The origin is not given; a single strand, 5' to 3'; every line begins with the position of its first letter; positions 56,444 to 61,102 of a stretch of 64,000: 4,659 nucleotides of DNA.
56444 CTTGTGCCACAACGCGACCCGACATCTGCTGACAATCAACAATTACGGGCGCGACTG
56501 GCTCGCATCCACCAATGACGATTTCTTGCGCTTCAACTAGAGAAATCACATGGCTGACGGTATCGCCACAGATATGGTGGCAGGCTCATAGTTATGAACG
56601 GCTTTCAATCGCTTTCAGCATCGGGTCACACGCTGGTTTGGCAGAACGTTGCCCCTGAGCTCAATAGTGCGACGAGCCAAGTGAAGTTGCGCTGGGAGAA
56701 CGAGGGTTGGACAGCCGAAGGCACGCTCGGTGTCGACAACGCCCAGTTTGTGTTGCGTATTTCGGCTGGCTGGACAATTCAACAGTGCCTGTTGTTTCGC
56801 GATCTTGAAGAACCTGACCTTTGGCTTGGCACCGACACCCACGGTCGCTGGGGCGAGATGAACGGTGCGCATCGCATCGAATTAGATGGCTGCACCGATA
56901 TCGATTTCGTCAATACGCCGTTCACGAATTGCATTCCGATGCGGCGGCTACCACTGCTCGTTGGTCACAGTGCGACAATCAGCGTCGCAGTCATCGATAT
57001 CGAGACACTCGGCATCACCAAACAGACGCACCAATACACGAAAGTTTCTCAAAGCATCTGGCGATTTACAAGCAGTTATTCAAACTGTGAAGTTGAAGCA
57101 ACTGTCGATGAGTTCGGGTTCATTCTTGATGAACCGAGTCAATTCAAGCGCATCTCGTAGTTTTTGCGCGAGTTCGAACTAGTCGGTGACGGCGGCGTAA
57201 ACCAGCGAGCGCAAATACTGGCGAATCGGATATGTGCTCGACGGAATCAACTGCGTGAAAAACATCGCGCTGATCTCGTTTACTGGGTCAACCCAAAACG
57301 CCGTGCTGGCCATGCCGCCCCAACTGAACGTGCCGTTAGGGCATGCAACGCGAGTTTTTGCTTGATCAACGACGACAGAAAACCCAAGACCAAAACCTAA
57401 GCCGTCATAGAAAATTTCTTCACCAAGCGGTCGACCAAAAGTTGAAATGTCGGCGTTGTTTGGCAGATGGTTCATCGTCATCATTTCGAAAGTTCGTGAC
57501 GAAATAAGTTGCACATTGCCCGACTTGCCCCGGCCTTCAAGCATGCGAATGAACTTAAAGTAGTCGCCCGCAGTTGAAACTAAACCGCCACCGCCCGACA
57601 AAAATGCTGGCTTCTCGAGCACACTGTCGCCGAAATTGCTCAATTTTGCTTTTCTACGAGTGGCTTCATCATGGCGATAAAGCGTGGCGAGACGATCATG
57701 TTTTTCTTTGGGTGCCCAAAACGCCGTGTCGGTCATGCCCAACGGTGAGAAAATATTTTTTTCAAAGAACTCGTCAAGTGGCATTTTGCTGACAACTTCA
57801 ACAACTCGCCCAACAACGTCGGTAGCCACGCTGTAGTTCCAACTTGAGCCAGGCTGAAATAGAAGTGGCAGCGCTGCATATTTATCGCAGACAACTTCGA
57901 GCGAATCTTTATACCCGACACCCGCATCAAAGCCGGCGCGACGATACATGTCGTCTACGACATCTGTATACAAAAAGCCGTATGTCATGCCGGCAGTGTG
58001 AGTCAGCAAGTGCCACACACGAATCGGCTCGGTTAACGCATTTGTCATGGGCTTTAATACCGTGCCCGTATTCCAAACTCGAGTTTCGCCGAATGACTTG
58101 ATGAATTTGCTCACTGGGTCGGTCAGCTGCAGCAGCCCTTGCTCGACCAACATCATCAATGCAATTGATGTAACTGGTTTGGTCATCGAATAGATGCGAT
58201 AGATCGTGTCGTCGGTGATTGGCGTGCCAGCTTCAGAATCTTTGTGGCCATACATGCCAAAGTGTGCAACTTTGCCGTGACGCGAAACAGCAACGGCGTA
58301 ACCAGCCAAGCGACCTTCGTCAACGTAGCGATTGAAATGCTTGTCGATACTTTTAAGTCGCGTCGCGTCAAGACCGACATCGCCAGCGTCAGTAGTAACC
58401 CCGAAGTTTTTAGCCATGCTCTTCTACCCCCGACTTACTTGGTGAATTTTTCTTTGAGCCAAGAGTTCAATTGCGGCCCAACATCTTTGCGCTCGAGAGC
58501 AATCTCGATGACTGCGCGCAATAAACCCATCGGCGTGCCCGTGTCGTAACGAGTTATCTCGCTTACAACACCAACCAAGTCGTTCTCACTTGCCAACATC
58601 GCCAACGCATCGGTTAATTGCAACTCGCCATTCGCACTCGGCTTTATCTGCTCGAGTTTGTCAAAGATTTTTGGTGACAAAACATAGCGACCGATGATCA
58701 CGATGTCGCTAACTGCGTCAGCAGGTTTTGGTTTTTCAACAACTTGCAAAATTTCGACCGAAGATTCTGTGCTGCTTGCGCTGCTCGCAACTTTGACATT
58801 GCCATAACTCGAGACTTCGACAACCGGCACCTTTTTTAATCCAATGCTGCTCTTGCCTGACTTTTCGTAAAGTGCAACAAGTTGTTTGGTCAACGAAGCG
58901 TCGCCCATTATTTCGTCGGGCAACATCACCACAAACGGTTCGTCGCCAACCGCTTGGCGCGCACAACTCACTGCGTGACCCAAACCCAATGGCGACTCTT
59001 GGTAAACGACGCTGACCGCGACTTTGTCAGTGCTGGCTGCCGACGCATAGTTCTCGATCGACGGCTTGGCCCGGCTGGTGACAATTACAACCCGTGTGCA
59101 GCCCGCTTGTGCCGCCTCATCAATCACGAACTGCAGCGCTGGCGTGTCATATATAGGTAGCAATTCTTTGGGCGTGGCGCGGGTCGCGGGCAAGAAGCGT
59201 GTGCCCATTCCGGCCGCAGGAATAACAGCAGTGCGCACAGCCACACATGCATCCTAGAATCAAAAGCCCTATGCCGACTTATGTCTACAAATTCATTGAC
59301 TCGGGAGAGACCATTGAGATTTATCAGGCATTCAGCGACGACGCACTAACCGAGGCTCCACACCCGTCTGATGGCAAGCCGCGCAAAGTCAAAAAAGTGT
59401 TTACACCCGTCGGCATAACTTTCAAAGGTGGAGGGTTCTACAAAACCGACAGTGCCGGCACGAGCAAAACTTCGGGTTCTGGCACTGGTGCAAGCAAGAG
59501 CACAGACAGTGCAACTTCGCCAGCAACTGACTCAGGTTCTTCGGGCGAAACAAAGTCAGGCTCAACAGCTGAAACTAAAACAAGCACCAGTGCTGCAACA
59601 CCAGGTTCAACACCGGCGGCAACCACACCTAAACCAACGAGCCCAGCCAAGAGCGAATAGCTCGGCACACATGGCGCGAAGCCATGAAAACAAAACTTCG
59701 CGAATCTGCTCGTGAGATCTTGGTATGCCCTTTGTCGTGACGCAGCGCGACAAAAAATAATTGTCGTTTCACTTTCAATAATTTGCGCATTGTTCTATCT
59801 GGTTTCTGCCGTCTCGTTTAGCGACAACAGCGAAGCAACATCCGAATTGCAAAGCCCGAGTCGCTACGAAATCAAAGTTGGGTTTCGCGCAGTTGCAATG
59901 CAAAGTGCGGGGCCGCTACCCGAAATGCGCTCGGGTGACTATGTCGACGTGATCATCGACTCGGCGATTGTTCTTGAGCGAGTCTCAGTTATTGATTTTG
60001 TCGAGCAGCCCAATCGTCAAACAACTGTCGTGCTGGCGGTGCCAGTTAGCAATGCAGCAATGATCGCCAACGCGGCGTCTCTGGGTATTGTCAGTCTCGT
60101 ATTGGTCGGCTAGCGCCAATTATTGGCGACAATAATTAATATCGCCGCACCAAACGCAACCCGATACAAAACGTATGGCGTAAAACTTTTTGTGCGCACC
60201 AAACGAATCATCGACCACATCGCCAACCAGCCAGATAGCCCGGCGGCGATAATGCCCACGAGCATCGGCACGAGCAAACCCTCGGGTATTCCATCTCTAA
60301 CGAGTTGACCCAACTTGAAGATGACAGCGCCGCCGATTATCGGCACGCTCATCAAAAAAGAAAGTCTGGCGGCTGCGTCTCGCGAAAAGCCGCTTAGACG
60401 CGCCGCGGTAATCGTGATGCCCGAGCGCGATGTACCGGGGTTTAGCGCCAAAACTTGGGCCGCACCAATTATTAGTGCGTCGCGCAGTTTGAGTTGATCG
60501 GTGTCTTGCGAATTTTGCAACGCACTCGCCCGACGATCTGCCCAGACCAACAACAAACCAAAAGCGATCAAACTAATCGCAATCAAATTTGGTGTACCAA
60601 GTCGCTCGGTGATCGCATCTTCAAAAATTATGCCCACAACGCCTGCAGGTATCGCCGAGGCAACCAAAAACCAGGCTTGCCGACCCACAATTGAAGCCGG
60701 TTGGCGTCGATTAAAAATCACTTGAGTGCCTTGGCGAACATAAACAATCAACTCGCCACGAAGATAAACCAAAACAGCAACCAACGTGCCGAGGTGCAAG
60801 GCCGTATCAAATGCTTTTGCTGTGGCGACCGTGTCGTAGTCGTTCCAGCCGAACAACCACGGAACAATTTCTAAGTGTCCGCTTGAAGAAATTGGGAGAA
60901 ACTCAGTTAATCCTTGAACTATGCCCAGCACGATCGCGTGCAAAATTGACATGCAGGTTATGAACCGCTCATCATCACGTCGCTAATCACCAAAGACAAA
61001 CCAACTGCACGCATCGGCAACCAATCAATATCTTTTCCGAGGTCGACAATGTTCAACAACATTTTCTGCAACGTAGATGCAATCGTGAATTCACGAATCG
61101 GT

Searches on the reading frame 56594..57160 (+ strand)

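Call 42: search_protein_families(library=pfam, proteins=[window:56594-57160:+], max_evalue=0.0001)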
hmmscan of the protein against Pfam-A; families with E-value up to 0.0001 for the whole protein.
window:56594-57160:+ (188 aa): 1 family
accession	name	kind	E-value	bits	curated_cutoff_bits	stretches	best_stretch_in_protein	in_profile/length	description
PF06475.18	Glycolipid_bind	-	2e-27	96.4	25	1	14-186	2-180/180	Putative glycolipid-binding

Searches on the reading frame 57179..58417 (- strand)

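Call 42: search_protein_families(library=pfam, proteins=[window:57179-58417:-], max_evalue=0.0001)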
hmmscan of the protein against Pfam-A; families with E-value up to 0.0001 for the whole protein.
window:57179-58417:- (412 aa): 1 family
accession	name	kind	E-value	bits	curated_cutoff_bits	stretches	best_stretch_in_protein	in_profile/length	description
PF00144.29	Beta-lactamase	-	2.1e-69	234.7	27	1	24-390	1-310/329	Beta-lactamase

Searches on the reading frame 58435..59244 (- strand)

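Call 42: search_protein_families(library=pfam, proteins=[window:58435-59244:-], max_evalue=0.0001)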
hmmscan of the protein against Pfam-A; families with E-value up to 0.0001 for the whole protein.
window:58435-59244:- (269 aa): 2 families
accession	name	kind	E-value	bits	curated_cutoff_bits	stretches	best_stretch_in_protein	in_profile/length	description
PF00483.29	NTP_transferase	-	7.3e-34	117.9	21.2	1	6-245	2-239/245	Nucleotidyl transferase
PF12804.13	NTP_transf_3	-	4.2e-12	47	27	1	6-132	1-117/160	MobA-like NTP transferase domain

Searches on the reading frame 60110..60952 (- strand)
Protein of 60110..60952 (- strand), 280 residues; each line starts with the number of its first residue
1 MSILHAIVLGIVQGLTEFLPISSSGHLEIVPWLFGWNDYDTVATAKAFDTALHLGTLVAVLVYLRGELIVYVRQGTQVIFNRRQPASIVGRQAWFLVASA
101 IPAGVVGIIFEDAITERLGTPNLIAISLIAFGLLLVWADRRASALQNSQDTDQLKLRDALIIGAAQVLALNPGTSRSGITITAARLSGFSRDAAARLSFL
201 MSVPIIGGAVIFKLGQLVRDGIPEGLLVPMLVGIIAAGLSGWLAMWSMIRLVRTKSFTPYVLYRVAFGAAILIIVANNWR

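Call 42: search_protein_families(library=pfam, proteins=[window:60110-60952:-], max_evalue=0.0001)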
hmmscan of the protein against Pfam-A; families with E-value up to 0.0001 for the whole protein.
window:60110-60952:- (280 aa): 1 family
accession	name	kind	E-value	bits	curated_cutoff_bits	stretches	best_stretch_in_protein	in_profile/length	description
PF02673.24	BacA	-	2.1e-76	257.5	33.4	1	6-269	1-256/257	Bacitracin resistance protein BacA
